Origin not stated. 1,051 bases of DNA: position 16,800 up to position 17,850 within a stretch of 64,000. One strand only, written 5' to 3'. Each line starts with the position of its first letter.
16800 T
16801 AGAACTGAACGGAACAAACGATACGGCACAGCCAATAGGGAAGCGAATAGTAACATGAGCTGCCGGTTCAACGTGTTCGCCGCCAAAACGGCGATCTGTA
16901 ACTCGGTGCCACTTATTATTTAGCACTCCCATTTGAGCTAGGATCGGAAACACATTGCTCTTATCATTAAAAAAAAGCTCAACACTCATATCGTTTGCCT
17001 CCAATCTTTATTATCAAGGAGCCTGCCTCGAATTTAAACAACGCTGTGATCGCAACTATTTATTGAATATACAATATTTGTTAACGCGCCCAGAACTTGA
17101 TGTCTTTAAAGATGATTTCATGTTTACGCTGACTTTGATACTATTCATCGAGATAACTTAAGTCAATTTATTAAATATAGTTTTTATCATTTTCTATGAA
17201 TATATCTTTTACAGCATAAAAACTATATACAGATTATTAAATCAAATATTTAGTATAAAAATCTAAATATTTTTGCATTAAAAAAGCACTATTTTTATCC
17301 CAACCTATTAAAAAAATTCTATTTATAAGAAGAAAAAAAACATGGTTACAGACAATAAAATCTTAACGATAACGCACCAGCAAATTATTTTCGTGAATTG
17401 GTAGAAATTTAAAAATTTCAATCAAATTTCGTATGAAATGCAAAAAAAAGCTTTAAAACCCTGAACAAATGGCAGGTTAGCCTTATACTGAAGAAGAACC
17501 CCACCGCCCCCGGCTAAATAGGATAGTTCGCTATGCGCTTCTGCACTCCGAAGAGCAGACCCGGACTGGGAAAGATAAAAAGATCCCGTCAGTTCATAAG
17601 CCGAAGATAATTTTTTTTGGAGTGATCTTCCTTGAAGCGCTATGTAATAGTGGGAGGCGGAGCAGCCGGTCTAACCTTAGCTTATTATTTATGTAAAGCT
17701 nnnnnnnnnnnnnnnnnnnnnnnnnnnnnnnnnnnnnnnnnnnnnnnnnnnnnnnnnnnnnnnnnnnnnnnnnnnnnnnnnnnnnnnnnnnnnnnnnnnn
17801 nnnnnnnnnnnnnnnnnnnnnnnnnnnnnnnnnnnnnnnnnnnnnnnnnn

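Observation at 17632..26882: Uncharacterised biosynthetic locus: FAD-oxidoreductase + sugar aminotransferase with Pro-rich repeat tail + four tandem radical SAM enzymes (2 SPASM-type, 2 B12-binding)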

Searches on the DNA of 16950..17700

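Call 94: search_rna_families(source=window, start=16950, end=17700, threshold=evalue, max_evalue=1)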
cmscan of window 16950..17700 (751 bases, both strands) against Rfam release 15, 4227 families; matches with E-value up to 1: 0.
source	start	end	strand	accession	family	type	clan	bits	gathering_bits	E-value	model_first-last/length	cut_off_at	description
